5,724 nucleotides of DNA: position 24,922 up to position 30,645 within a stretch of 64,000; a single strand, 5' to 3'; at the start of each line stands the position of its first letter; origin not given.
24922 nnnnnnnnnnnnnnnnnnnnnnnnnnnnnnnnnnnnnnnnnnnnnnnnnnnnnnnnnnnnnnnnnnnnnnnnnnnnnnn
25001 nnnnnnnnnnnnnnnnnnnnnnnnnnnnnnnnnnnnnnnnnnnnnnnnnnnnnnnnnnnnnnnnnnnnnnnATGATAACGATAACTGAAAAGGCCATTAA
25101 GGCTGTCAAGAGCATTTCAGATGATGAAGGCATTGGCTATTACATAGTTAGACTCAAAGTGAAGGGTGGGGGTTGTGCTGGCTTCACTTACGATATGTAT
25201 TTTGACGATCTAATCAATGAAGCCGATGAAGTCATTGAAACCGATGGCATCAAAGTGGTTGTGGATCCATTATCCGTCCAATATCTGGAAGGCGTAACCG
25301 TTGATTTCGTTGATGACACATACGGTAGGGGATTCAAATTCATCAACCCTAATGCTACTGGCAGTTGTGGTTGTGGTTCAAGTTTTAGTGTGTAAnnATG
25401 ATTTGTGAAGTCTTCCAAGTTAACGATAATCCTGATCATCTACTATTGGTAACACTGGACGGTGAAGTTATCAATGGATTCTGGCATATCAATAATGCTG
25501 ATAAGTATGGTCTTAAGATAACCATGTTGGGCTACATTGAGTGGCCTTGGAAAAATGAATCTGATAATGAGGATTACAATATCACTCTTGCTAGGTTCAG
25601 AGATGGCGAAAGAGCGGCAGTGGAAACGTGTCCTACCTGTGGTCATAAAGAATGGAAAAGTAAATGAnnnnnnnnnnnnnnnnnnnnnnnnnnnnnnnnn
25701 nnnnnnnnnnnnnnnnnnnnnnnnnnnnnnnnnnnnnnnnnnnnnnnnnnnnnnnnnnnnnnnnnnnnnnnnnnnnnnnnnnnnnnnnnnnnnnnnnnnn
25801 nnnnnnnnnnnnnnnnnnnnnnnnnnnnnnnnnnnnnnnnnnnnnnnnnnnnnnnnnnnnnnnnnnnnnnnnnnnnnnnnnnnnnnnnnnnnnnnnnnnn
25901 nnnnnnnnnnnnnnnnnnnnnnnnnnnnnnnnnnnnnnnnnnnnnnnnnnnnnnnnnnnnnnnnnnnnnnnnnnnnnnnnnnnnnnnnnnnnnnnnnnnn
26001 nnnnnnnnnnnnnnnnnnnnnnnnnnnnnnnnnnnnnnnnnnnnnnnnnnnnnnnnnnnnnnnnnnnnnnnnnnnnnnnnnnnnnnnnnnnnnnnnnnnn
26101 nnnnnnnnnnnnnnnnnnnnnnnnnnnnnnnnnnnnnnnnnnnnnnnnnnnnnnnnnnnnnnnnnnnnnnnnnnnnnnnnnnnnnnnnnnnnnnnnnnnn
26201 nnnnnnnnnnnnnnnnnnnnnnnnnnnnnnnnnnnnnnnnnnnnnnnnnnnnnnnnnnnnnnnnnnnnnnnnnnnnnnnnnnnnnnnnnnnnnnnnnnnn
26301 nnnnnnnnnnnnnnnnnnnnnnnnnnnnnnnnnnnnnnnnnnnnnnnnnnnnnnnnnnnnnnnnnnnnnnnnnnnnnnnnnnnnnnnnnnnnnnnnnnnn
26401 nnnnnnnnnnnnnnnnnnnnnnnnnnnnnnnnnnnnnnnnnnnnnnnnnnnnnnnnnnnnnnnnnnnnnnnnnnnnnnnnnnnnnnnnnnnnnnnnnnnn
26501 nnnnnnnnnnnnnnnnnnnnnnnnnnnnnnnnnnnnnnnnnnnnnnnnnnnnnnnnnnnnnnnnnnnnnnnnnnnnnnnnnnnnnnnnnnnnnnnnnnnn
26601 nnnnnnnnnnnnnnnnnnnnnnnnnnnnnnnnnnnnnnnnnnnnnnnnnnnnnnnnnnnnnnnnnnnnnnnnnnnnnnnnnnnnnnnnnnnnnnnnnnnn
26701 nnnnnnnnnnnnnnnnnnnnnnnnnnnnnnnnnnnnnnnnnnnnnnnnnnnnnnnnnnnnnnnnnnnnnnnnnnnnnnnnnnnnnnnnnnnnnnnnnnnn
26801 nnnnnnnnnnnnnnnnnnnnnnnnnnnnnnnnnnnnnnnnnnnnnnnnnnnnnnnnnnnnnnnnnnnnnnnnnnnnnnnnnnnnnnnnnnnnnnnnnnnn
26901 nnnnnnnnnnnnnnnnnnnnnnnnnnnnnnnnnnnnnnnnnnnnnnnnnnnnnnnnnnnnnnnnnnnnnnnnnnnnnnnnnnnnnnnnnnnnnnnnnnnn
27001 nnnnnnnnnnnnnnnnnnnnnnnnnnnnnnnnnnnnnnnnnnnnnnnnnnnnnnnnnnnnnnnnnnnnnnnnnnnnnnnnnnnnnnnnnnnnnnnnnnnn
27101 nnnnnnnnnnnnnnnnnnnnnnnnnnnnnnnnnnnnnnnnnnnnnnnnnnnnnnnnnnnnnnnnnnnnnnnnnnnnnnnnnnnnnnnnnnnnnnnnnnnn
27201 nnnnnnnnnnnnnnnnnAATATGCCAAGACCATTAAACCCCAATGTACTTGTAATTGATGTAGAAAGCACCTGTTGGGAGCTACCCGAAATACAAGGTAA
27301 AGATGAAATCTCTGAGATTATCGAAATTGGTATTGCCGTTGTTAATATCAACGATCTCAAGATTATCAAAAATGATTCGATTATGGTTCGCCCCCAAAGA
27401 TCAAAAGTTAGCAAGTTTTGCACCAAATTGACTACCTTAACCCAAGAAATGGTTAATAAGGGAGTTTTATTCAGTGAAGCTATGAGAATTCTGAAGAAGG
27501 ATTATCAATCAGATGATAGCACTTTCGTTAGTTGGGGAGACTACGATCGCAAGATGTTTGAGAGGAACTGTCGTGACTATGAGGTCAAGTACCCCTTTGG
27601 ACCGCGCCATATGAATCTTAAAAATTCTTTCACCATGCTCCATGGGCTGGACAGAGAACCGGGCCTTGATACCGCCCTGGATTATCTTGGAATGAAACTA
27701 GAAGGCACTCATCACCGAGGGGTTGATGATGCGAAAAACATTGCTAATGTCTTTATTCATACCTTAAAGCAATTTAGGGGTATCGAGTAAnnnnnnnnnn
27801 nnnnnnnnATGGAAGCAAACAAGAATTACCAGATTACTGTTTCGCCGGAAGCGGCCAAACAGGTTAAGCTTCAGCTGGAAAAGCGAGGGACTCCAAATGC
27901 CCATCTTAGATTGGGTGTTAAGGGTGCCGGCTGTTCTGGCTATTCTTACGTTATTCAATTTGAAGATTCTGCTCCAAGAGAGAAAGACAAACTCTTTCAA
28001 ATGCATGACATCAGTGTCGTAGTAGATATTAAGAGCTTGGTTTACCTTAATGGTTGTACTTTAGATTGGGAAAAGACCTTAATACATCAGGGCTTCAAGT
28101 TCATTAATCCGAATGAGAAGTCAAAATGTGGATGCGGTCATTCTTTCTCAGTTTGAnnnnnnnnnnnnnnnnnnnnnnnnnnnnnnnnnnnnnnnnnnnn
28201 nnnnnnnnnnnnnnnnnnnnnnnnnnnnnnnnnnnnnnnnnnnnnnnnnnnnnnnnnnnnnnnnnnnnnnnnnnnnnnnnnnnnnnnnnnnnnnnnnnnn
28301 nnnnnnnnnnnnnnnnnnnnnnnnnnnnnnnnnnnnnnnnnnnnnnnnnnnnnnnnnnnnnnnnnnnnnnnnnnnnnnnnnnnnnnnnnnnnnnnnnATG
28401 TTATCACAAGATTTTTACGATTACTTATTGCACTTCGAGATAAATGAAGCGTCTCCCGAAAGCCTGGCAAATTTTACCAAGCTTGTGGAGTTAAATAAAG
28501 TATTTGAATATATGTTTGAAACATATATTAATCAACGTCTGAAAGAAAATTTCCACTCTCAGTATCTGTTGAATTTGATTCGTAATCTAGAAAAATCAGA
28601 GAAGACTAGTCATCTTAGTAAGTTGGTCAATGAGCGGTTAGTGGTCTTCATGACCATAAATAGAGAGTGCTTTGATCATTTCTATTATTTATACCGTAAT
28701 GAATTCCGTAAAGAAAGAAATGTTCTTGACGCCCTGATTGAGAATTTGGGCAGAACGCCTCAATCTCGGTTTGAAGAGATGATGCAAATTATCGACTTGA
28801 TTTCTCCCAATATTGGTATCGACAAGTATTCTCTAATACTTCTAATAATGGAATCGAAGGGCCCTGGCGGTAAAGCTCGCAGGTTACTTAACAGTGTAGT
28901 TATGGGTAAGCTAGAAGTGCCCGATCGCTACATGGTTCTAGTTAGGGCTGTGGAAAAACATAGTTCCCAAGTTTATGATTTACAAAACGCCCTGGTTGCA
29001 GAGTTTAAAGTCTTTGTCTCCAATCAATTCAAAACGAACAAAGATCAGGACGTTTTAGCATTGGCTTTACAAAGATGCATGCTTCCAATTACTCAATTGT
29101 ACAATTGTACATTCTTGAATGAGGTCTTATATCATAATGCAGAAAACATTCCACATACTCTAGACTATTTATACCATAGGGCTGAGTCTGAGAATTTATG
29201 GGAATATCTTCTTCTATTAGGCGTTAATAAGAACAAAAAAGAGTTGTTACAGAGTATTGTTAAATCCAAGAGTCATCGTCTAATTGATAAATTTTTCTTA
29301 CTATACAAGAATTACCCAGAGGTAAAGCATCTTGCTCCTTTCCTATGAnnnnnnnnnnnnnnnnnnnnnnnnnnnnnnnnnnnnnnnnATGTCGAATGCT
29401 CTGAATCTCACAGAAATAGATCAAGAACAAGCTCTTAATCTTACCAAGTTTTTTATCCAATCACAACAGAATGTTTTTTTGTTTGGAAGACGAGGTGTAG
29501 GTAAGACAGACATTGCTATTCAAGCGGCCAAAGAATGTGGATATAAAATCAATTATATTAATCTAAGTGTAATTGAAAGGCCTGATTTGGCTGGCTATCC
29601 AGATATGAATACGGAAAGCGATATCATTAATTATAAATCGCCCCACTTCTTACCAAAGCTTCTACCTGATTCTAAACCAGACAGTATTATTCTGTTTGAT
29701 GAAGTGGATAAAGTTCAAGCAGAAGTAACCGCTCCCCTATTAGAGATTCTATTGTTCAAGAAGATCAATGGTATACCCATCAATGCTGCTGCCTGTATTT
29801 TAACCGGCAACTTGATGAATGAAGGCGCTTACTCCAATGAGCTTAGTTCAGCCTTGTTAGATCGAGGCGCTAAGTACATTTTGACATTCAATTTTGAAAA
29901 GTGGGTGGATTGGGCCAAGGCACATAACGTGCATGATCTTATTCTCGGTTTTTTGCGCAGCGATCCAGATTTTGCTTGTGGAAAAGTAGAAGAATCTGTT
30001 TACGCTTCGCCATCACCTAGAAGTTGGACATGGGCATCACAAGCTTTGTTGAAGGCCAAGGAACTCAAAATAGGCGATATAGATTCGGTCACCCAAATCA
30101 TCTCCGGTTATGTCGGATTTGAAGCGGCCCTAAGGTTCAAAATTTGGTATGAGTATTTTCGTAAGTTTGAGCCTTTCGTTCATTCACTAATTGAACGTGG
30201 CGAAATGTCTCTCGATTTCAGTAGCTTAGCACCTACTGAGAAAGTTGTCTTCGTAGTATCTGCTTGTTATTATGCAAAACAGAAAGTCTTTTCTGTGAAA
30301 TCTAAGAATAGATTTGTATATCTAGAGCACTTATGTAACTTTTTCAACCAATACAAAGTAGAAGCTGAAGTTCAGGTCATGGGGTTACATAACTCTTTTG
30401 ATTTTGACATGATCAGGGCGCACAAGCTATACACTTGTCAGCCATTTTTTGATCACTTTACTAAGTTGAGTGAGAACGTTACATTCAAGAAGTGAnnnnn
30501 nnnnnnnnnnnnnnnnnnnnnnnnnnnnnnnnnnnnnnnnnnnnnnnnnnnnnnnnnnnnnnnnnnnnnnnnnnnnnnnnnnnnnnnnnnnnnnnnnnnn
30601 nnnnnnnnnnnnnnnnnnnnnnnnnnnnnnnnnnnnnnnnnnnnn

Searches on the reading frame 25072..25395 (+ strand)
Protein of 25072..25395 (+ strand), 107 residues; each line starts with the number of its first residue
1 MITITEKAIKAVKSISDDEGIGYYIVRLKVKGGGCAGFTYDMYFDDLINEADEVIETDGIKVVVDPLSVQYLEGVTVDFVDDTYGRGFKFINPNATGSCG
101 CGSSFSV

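Call 72: search_protein_families(library=pfam, proteins=[window:25072-25395:+], max_evalue=0.001)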
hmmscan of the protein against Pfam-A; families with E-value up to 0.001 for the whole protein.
window:25072-25395:+ (107 aa): 1 family
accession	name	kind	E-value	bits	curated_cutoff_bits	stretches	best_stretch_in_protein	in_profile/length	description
PF01521.26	Fe-S_biosyn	-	2.2e-21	76.6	26.3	1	2-102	3-109/110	Iron-sulphur cluster biosynthesis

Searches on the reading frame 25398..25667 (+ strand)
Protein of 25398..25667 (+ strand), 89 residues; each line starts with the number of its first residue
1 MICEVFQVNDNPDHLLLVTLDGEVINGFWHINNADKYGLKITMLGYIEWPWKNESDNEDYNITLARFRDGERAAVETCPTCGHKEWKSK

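Call 72: search_protein_families(library=pfam, proteins=[window:25398-25667:+], max_evalue=0.001)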
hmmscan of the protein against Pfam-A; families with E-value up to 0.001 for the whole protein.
window:25398-25667:+ (89 aa): 0 families

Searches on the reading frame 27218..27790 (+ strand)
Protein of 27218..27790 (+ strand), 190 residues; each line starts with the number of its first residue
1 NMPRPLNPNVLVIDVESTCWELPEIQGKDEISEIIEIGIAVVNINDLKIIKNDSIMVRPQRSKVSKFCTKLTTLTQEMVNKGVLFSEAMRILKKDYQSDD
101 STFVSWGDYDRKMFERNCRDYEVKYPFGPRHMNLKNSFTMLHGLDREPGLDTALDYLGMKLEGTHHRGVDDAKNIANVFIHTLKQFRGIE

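Call 6: search_protein_families(library=pfam, proteins=[window:27218-27790:+], max_evalue=0.01)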
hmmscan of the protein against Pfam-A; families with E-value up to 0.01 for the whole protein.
window:27218-27790:+ (190 aa): 1 family
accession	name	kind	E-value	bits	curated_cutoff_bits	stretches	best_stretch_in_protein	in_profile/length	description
PF00929.31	RNase_T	-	5.6e-18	66.5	24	1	11-179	1-164/164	Exonuclease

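Call 8: search_protein_families(library=phrogs, proteins=[window:27218-27790:+], max_evalue=0.001)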
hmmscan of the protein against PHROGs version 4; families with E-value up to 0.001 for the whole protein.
window:27218-27790:+ (190 aa): 1 family
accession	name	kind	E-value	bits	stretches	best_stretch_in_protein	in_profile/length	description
phrog_192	-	DNA, RNA and nucleotide metabolism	7.5e-19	69.3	1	2-185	100-273/397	DNA polymerase exonuclease subunit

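Call 21: search_protein_families(library=ncbifam, proteins=[window:27218-27790:+], max_evalue=0.01)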
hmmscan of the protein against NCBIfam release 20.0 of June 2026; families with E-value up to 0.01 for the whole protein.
window:27218-27790:+ (190 aa): 15 families
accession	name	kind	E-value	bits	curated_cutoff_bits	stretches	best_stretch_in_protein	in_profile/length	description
NF005838.0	PRK07748.1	equivalog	1.8e-30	106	169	1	9-181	5-175/207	3'-5' exonuclease KapD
NF005226.0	PRK06722.1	equivalog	6.1e-18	65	290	1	28-182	21-177/281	exonuclease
NF001688.0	PRK00448.1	equivalog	5.1e-11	40.9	873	1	29-187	437-589/1445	PolC-type DNA polymerase III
TIGR01405.1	polC_Gram_pos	equivalog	3.2e-09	35.1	1043.45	1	28-186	202-354/1211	DNA polymerase III subunit alpha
NF005836.0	PRK07740.1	equivalog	3.6e-08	33.1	261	1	10-187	61-227/244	hypothetical protein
TIGR01407.1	dinG_rel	hypoth_equivalog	3.8e-08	32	547.7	1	12-186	4-165/889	putative DnaQ family exonuclease/DinG family helicase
NF005981.0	PRK08074.1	equivalog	1.3e-07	30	789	1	11-120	6-105/931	ATP-dependent DNA helicase DinG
NF005906.0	PRK07883.1-4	equivalog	1.4e-07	30.2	495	1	31-186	22-171/563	DEDD exonuclease domain-containing protein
NF006316.0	PRK08517.1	equivalog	7.2e-05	22.2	247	1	27-185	82-232/270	3'-5' exonuclease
NF004844.0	PRK06195.1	equivalog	0.00018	21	373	1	39-184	21-162/309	DNA polymerase III subunit epsilon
TIGR00573.1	dnaq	subfamily_domain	0.00063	19.3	71.5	1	24-87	15-76/217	exonuclease, DNA polymerase III, epsilon subunit family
NF005907.0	PRK07883.1-5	equivalog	0.001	17.5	454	1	10-179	30-188/584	DEDD exonuclease domain-containing protein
NF004964.0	PRK06310.1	equivalog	0.0026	17.2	236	1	16-190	8-178/250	DNA polymerase III subunit epsilon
NF005905.0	PRK07883.1-3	equivalog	0.003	16.2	508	1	11-183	27-188/581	DEDD exonuclease domain-containing protein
NF006615.0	PRK09182.1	subfamily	0.0042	15.9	207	1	10-123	52-158/307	3'-5' exonuclease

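Call 48: search_solved_structures(query=window:27218-27790:+, max_evalue=0.001, show_alignments=1)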
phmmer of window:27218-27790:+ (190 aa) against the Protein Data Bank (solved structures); distinct sequences matched with E-value up to 0.001: 8.
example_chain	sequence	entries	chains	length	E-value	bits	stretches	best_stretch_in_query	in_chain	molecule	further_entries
1w0h_A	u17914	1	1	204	4.5e-16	62.3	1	10-184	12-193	3'-5' EXONUCLEASE ERI1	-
1zbu_A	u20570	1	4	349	1.4e-15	60.7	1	10-184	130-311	3'-5' exonuclease ERI1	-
4l8r_B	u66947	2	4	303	1.5e-15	60.5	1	10-184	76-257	3'-5' exoribonuclease 1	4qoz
1zbh_A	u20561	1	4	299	1e-14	57.9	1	10-184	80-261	3'-5' exonuclease ERI1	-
7k05_A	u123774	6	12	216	1.9e-10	43.9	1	10-183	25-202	ERI1 exoribonuclease 3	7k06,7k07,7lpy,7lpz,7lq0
2xri_A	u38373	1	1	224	2.2e-10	43.7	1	10-183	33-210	ERI1 EXORIBONUCLEASE 3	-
7n8v_A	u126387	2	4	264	3.8e-10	42.9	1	9-85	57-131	ERI1 exoribonuclease 2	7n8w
2p1j_A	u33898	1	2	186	3.3e-05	26.8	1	29-185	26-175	DNA polymerase III polC-type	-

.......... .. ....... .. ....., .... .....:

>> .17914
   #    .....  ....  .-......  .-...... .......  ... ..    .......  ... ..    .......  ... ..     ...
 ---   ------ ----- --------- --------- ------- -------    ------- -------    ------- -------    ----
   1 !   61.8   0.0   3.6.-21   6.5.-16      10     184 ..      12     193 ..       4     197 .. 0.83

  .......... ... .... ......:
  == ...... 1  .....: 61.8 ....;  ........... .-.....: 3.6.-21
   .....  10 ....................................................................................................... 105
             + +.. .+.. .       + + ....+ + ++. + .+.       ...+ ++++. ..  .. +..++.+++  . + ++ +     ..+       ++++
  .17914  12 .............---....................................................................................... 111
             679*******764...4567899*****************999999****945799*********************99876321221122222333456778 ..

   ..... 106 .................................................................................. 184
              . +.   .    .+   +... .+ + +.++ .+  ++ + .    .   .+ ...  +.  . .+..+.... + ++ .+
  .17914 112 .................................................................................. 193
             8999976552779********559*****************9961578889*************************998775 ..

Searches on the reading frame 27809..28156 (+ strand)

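Call 7: search_protein_families(library=pfam, proteins=[window:27809-28156:+], max_evalue=0.01)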
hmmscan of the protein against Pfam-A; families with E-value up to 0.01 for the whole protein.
window:27809-28156:+ (115 aa): 1 family
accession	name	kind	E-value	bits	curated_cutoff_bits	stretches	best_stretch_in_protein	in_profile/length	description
PF01521.26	Fe-S_biosyn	-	2.5e-16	60.3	26.3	1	8-110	2-109/110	Iron-sulphur cluster biosynthesis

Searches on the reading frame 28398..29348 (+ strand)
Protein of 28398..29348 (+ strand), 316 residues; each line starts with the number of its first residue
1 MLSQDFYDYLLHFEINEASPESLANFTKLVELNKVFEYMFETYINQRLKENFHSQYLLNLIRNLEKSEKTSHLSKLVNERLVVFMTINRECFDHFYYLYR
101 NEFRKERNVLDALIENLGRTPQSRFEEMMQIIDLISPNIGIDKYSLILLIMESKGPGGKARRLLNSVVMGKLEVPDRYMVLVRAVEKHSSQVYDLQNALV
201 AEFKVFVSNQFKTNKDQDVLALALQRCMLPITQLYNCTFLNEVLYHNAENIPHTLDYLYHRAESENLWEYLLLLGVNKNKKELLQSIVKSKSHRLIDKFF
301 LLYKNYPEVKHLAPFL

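Call 7: search_protein_families(library=pfam, proteins=[window:28398-29348:+], max_evalue=0.01)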
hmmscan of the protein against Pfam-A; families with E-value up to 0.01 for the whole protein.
window:28398-29348:+ (316 aa): 0 families

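Call 44: search_protein_families(library=phrogs, proteins=[window:28398-29348:+], max_evalue=0.01)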
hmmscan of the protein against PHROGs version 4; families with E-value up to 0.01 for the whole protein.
window:28398-29348:+ (316 aa): 0 families

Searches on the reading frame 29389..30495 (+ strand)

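Call 6: search_protein_families(library=pfam, proteins=[window:29389-30495:+], max_evalue=0.01)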
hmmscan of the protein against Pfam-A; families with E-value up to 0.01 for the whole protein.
window:29389-30495:+ (368 aa): 5 families
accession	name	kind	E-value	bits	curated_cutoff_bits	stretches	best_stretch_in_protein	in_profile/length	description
PF00004.35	AAA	-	3.3e-06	28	21.2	1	29-118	1-85/131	ATPase family associated with various cellular activities (AAA)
PF13173.12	AAA_14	-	5.9e-05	23.5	27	1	27-110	3-75/129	AAA domain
PF01695.23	IstB_IS21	-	7.6e-05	22.8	24.1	1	10-59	75-128/238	IstB-like ATP binding protein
PF07724.20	AAA_2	-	8.5e-05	23.1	27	1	95-121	73-99/166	AAA domain (Cdc48 subfamily)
PF07728.20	AAA_5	-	0.00011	22.7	22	1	28-127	1-96/139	AAA domain (dynein-related subfamily)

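Call 8: search_protein_families(library=phrogs, proteins=[window:29389-30495:+], max_evalue=0.001)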
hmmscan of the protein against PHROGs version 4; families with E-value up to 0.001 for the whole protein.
window:29389-30495:+ (368 aa): 4 families
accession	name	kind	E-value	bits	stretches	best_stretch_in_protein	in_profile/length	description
phrog_1297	-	other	6.3e-42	144.8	1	7-260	6-265/356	ATPase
phrog_16335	-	other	6.5e-09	36.4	1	3-174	3-176/267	ATPase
phrog_249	-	moron, auxiliary metabolic gene and host takeover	1.3e-05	25.7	1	14-159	113-268/380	porphyrin biosynthesis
phrog_168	-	DNA, RNA and nucleotide metabolism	4.7e-05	24.2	1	24-117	38-120/314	clamp loader of DNA polymerase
